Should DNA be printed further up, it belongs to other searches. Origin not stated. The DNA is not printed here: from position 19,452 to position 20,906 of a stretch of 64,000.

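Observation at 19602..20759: Unusual domain combination: lipobox signal, collagen triple-helix GXY repeats and an RTX calcium-binding beta-roll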

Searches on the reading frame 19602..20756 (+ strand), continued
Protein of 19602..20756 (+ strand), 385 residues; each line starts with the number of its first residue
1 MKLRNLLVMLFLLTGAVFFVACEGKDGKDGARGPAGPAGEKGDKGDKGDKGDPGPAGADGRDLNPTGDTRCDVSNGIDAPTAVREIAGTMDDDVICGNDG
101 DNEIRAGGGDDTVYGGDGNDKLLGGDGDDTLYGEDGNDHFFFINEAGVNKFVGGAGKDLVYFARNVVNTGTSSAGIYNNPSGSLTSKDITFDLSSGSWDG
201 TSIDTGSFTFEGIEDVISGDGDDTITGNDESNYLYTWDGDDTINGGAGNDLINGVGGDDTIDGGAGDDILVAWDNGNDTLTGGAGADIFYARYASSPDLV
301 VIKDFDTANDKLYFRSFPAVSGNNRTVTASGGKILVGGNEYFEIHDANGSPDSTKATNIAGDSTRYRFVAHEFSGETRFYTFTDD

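Call 35: find_encoding_contigs(protein=P0072, flank=3000, max_places=4)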
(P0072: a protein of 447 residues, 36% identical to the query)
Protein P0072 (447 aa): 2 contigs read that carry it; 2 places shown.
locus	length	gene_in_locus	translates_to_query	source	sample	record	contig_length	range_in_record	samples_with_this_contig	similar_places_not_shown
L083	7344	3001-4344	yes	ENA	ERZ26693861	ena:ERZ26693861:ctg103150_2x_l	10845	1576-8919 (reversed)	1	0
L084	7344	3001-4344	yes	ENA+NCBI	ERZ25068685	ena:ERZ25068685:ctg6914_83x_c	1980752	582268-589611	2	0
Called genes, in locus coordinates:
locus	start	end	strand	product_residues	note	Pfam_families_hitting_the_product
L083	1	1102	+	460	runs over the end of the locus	PF00909:Ammonium_transp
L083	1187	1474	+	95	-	-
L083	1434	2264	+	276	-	PF07642:BBP2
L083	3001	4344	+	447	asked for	PF01391:Collagen (weak), PF00353:HemolysinCabind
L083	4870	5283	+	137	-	PF12844:HTH_19 (weak), PF13560:HTH_31, PF01381:HTH_3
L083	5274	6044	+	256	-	-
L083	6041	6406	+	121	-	-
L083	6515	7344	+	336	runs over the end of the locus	PF11104:PilM_2, PF14450:FtsA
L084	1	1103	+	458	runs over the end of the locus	PF00909:Ammonium_transp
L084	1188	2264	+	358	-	PF07642:BBP2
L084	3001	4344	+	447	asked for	PF01391:Collagen (weak), PF00353:HemolysinCabind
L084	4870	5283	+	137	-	PF12844:HTH_19 (weak), PF13560:HTH_31, PF01381:HTH_3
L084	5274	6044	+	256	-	-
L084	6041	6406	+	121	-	-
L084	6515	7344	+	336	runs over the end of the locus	PF11104:PilM_2, PF14450:FtsA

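Call 38: find_encoding_contigs(protein=P0015, flank=10000, max_places=2)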
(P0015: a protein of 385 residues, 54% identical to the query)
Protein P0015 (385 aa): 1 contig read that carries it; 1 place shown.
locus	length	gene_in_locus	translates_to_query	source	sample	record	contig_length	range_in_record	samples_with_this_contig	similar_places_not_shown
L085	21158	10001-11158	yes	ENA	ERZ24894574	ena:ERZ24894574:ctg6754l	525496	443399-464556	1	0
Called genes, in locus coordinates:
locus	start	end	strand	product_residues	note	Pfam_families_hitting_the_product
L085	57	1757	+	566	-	PF10246:MRP-S35 (faint), PF00575:S1, PF23459:S1_RRP5 (weak), PF00575:S1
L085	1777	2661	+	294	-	PF00574:CLP_protease (weak), PF25145:NfeD1b_N, PF01343:Peptidase_S49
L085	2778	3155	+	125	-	-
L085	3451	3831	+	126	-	PF06305:LapA_dom (weak)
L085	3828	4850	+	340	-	PF16881:LIAS_N, PF04055:Radical_SAM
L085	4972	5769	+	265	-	-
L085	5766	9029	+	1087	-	PF04851:ResIII, PF00270:DEAD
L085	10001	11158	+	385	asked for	PF01391:Collagen (weak), PF00353:HemolysinCabind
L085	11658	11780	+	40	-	-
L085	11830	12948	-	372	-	PF00795:CN_hydrolase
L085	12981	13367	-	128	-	-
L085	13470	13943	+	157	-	PF06172:Cupin_5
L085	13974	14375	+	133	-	PF04134:DCC1-like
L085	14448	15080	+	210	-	-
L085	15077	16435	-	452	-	PF00772:DnaB, PF03796:DnaB_C, PF13481:AAA_25, PF06745:ATPase (weak)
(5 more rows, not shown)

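Call 39: find_encoding_contigs(protein=P0003, flank=10000, max_places=2)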
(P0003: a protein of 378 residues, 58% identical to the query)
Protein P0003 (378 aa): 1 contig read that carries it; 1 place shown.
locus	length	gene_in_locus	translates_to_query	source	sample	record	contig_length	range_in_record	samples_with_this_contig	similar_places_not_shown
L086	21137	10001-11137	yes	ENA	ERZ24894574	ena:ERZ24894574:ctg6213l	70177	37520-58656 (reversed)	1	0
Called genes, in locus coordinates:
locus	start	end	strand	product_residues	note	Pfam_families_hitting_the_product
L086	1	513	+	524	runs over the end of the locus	PF12161:HsdM_N, PF02384:N6_Mtase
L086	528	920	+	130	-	PF08780:NTase_sub_bind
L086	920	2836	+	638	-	PF01909:NTP_transf_2, PF18765:Polbeta, PF01420:Methylase_S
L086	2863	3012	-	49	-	-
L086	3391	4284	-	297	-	PF14236:DruA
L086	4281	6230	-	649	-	PF06005:ZapB (weak), PF03050:DDE_Tnp_IS66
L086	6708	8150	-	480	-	PF03951:Gln-synt_N, PF00120:Gln-synt_C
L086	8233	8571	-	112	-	PF00543:P-II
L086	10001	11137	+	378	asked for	PF01391:Collagen (weak), PF00353:HemolysinCabind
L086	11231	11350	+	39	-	-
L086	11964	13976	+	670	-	PF06005:ZapB (faint), PF03050:DDE_Tnp_IS66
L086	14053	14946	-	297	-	PF14236:DruA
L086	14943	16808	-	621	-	PF03050:DDE_Tnp_IS66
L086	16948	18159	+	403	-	PF00353:HemolysinCabind (weak)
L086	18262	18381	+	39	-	-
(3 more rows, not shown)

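Call 43: predict_structure(alignment_id=A1)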
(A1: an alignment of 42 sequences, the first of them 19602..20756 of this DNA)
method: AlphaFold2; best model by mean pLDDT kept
length: 385 residues; sequences in the alignment: 42
mean_pLDDT: 88.2   pTM: 0.79
mean pLDDT of the five models: 88.2, 87.1, 86.7, 86.2, 85.6
residues with pLDDT >= 90: 282; 70-90: 46; 50-70: 35; < 50: 22
segments of 3 or more residues with pLDDT < 50: 21-27, 51-53, 58-64
pLDDT, mean of each block of 10 residues (from residue 1): 74 62 47 55 50 47 66 92 93 96 96 96 97 97 96 96 89 85 92 98 95 97 98 97 98 96 98 93 98 95 97 91 89 97 97 98 97 93 94
secondary structure, 60 per line:
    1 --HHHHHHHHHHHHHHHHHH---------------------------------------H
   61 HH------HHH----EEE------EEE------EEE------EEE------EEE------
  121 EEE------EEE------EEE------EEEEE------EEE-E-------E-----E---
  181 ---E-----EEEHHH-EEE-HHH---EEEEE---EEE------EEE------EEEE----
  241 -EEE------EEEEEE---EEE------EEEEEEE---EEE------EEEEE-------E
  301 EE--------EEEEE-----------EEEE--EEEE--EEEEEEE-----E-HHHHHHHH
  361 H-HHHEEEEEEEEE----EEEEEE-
elements in order: H3-20 E76-78 E85-87 E94-96 E103-105 E112-114 E121-123 E130-132 E139-141 E148-152 E159-161 E190-192 E197-199 E207-211 E215-217 E224-226 E233-236 E242-244 E251-256 E260-262 E269-275 E279-281 E288-292 E300-302 E311-315 E327-330 E333-336 E339-345 H353-361 E366-374 E379-384
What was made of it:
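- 19671..19787 (+): Collagen-like region: 13 uninterrupted Gly-X-Y triplets (aa 24-62). AF2 gives low confidence here, as expected for a monomer model (call 43).
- On RTX calcium-binding repeat proteins: AF2 pLDDT is above 90 across aa 70-385, with short strands recurring every nine residues (call 43).
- On Collagen triple-helix repeat proteins: Only monomer prediction was available, and the region has pLDDT below 55 (call 43).
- Checked: The AF2 model is a beta-roll with pLDDT above 90 from residue 70 onwards (call 43).
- AF2 model with pLDDT 88.2 (call 43). AF2 gives no structure for this region (call 43). The conserved C-terminal strands are part of the folded cap in the model, with pLDDT above 93 (call 43).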

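Call 46: fold_search(model_id=the predicted structure, library=pdb)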
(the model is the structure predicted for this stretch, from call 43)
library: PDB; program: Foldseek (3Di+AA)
matches with E <= 10: 145; with E <= 0.001: 16
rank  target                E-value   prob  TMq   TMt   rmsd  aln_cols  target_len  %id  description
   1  7rah_E                1.2e-08  1.00  0.39  0.42  11.6       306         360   25  Adenylate cyclase toxin RTX domain fragment bound to M1H5 Fab and M2B10 Fab (released 2021-09-15)
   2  6sus                  1.6e-08  1.00  0.45  0.64   7.8       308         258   26  Crystal structure of RTX domain blocks IV and V of adenylate cyclase toxin from Bordetella pertussis (released 2020-09-16)
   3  7usl_C                5.7e-07  1.00  0.51  0.28   5.7       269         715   29  Integrin alphaM/beta2 ectodomain in complex with adenylate cyclase toxin RTX751 and M1F5 Fab (released 2022-08-17)
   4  2z8x                  2.4e-06  1.00  0.17  0.11  18.0       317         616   18  Crystal structure of extracellular lipase from Pseudomonas sp. MIS38 (released 2007-10-30)
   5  2z8z                  2.7e-06  1.00  0.19  0.13  16.9       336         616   16  Crystal structure of a platinum-bound S445C mutant of Pseudomonas sp. MIS38 lipase (released 2007-10-30)
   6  2zvd_A                4.9e-06  1.00  0.17  0.12  16.2       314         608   18  Crystal structure of Pseudomonas sp. MIS38 lipase in an open conformation (released 2009-11-10)
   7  2zj6                  5.7e-06  1.00  0.18  0.12  16.6       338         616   16  Crystal structure of D337A mutant of Pseudomonas sp. MIS38 lipase (released 2008-12-02)
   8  3a6z_A                1.2e-05  1.00  0.18  0.12  15.7       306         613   17  Crystal structure of Pseudomonas sp. MIS38 lipase (PML) in the open conformation following dialysis against Ca-free bu (released 2010-05-26)
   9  2qua                  4.6e-05  0.99  0.15  0.10  16.8       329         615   17  Crystal structure of LipA from Serratia marcescens (released 2007-08-28)
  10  2zj7                  4.6e-05  0.98  0.16  0.11  16.5       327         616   16  Crystal structure of D157A mutant of Pseudomonas sp. MIS38 lipase (released 2008-12-02)
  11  3vi1_A                3.9e-04  1.00  0.18  0.15  13.0       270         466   19  Crystal structure of Pseudomonas aerginosa alkaline protease complexed with Substance P(1-6) (released 2012-09-19)
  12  1omj                  6.3e-04  0.97  0.16  0.14  13.4       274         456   19  CRYSTAL STRUCTURE OF A PSYCHROPHILIC ALKALINE PROTEASE FROM PSEUDOMONAS TAC II 18 (released 2003-07-15)
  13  1smp_A                7.0e-04  0.99  0.18  0.16  12.4       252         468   18  CRYSTAL STRUCTURE OF A COMPLEX BETWEEN SERRATIA MARCESCENS METALLO-PROTEASE AND AN INHIBITOR FROM ERWINIA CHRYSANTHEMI (released 1996-04-03)
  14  9qb8                  8.1e-04  1.00  0.27  0.06  10.8       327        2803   13  Lymphostatin - Conformation II - pH 8 Hepes (released 2025-07-16)
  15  1kap_P                8.1e-04  0.98  0.16  0.14  12.8       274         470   17  THREE-DIMENSIONAL STRUCTURE OF THE ALKALINE PROTEASE OF PSEUDOMONAS AERUGINOSA: A TWO-DOMAIN PROTEIN WITH A CALCIUM BI (released 1995-10-15)
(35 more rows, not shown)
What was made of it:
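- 19809..20756 (+): Head domain (aa 70-385). It contains the conserved Cys71/Cys96 pair, RTX beta-roll block 1, a hypervariable segment (aa 161-190), RTX block 2 and a C-terminal cap ending in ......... Foldseek hits 6sus, 7rah_E and 7usl_C (call 46).
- On RTX calcium-binding repeat proteins: Foldseek probability 1.00 to CyaA RTX blocks (call 46).
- Checked: The best fold matches are CyaA RTX blocks (call 46).
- Foldseek matches to CyaA RTX blocks IV-V, E 1.6e-8 (call 46).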

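Call 70: search_protein_representatives(alignment_id=A1)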
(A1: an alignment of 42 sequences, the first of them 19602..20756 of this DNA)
Query: 42 sequences, 387 profile positions. Proteins with E-value up to 0.001 (for the whole library): 326968; up to 1e-10: 181397; up to 1e-30: 50971. The best 150 are listed.
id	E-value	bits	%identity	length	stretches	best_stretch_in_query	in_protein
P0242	0.0e+00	1993.8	-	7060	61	108-294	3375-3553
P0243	0.0e+00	1858.1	-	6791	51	193-325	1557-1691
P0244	0.0e+00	1786.7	-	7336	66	111-294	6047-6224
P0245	0.0e+00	1640.2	-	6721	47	116-296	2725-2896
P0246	0.0e+00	1639.7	-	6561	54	102-325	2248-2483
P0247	0.0e+00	1516.0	-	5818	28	110-306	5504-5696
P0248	0.0e+00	1473.4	-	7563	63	75-295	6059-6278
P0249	0.0e+00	1448.7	-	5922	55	207-295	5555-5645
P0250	0.0e+00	1437.9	-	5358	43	190-286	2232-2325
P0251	0.0e+00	1419.9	-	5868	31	191-328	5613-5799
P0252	0.0e+00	1408.4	-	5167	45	192-285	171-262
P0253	0.0e+00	1399.0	-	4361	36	80-358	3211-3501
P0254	0.0e+00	1393.6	-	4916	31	223-324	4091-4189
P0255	0.0e+00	1388.7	-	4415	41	189-294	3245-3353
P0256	0.0e+00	1361.9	-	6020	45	87-289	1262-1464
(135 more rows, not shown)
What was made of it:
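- Tried and rejected: Profile search of 1.84 billion representatives with A1: it was swamped by giant RTX proteins (326,968 hits) and says nothing about the family's range (call 70).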

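Call 71: find_encoding_contigs(protein=P0085, flank=5000, max_places=2)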
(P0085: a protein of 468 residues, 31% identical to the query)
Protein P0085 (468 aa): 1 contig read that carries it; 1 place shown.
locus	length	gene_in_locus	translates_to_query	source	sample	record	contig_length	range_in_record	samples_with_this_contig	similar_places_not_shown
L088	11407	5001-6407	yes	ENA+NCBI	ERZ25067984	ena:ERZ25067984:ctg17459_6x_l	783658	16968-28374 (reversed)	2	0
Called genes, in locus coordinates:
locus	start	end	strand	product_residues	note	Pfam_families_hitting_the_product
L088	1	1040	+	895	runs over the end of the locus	PF02739:5_3_exonuc_N, PF01367:5_3_exonuc, PF01612:DNA_pol_A_exo1, PF22619:DNA_polI_exo1, PF00476:DNA_pol_A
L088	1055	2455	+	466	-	PF02113:Peptidase_S13, PF13354:Beta-lactamase2 (faint)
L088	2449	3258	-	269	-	PF00398:RrnaAD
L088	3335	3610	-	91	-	PF04977:DivIC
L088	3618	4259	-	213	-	PF00753:Lactamase_B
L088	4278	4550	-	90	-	PF00708:Acylphosphatase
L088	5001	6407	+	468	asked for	PF00353:HemolysinCabind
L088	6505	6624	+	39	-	-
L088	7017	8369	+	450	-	PF00291:PALP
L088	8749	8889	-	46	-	-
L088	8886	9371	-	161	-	-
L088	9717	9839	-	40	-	-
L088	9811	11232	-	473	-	PF26314:MptA_B_family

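Call 74: find_related_loci(query=A1, collection=metagenome_contigs, flank=1500)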
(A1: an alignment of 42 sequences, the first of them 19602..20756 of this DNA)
Query A1 (385 aa) in metagenome_contigs; peptide patterns used: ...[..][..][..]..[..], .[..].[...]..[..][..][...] (x = any residue, [..] = any of these).
600 stretches matched a pattern (row limit reached: there are more); 424 encode a relative of the query (tblastn E <= 1e-3); the best 80 are kept; 80 distinct loci.
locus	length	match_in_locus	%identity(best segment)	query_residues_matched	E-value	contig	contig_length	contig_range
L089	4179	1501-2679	44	76-314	1e-22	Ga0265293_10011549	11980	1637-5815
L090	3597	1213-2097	33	31-312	1e-21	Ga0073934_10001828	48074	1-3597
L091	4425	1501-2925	36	50-290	7e-21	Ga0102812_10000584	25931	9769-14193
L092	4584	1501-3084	31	10-343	2e-20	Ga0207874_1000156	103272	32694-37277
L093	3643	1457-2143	36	73-324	2e-20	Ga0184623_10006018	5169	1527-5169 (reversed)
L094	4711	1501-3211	35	85-304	6e-20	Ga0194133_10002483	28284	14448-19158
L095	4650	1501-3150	41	77-287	3e-19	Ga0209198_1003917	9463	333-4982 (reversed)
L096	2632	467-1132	35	73-300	2e-19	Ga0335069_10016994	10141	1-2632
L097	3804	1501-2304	31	92-321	3e-19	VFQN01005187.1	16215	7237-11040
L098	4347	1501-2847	37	77-336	4e-19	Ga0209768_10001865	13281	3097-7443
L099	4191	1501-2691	32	53-295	6e-19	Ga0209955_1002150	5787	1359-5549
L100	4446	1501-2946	36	54-297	1e-18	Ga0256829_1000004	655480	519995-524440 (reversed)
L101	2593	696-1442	33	92-278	5e-19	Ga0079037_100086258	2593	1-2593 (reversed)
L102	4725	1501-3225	36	86-320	7e-19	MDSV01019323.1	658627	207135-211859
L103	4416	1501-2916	37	54-305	9e-19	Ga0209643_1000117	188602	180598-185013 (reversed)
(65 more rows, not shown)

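Call 82: find_encoding_contigs(protein=P0061, flank=1500, max_places=4)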
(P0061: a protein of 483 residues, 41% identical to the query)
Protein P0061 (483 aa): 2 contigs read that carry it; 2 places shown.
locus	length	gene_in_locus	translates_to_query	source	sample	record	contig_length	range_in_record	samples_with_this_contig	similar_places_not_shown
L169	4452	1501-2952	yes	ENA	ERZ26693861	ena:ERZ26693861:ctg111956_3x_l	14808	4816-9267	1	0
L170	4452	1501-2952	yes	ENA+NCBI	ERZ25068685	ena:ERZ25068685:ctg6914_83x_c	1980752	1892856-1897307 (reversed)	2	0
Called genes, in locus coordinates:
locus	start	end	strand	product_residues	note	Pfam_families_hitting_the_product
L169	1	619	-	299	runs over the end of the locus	PF00353:HemolysinCabind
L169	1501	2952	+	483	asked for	PF01391:Collagen (weak), PF00353:HemolysinCabind (weak)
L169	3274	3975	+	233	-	PF00834:Ribul_P_3_epim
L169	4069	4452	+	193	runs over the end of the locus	-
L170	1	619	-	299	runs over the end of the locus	PF00353:HemolysinCabind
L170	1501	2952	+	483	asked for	PF01391:Collagen (weak), PF00353:HemolysinCabind (weak)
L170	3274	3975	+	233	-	PF00834:Ribul_P_3_epim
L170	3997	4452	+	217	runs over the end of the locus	-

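Call 83: find_encoding_contigs(protein=P0070, flank=1500, max_places=4)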
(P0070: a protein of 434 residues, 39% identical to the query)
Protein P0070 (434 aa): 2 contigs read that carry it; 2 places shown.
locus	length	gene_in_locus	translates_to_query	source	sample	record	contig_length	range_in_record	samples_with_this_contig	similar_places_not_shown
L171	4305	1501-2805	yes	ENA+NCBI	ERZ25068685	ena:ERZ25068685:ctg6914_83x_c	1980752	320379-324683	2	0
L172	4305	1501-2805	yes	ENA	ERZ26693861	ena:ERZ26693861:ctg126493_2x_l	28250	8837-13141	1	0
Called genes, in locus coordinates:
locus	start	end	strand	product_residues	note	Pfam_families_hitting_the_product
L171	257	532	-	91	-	PF04977:DivIC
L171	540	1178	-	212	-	PF00753:Lactamase_B, PF23023:Anti-Pycsar_Apyc1 (weak), PF12706:Lactamase_B_2 (weak)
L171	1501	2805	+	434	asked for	PF01391:Collagen (weak), PF00353:HemolysinCabind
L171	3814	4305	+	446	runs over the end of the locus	PF00291:PALP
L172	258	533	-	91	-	PF04977:DivIC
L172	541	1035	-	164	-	PF00753:Lactamase_B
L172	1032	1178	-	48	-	-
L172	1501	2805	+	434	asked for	PF01391:Collagen (weak), PF00353:HemolysinCabind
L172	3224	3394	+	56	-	-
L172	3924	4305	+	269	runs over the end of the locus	PF00291:PALP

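Call 88: search_solved_structures(query=A1, max_evalue=0.00001)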
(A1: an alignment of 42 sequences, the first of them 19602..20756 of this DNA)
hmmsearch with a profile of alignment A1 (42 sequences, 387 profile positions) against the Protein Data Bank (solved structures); distinct sequences matched with E-value up to 0.00001: 68 (the best 60 are shown).
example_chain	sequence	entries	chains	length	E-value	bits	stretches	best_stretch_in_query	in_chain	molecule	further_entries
7usl_C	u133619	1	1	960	1.6e-90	307.3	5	112-340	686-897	Bifunctional hemolysin-adenylate cyclase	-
7rah_E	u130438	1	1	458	5.9e-55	190.2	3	195-299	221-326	Bifunctional adenylate cyclase toxin/hemolysin CyaA,Bifunctional adenylate cyclase toxin/h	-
3hqv_B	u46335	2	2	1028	1.5e-40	142.8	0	24-66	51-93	Collagen alpha-2(I) chain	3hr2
3hqv_A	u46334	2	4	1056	1.6e-40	142.7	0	24-66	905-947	Collagen alpha-1(I) chain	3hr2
6sus_A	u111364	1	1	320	6.8e-35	124.1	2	114-323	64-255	Bifunctional hemolysin/adenylate cyclase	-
1srp_A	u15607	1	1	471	1.6e-14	57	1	248-328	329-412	SERRALYSIN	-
2z8x_A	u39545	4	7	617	2e-14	56.8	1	107-321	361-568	Lipase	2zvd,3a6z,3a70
2zj7_A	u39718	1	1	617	2e-14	56.8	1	107-321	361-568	Lipase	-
1smp_A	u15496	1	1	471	2.2e-14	56.6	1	247-327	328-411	SERRATIA METALLO PROTEINASE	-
9wxp_BC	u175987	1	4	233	2.4e-14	56.5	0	24-67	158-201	Collagen type XI alpha 1 chain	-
1sat_A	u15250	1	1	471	2.9e-14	56.2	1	248-328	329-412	SERRATIA PROTEASE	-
9wxp_DB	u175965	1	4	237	3.8e-14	55.8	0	24-64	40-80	Collagen alpha-2(V) chain preproprotein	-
2z8z_A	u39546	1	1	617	4.5e-14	55.6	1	107-321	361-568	Lipase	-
2zj6_A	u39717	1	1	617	4.8e-14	55.5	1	110-321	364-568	Lipase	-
9wxp_DD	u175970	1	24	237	5.5e-14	55.3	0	24-64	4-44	Collagen type II alpha 1 chain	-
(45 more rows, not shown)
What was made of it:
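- On Collagen triple-helix repeat proteins (Pfam PF01391): The family profile matches solved collagen chains at positions 24-66 (call 88).
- Checked: The family profile does match solved collagen chains at profile positions 24-66 (call 88).
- PDB profile hits to CyaA (1.6e-90) and to collagen chains (call 88).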
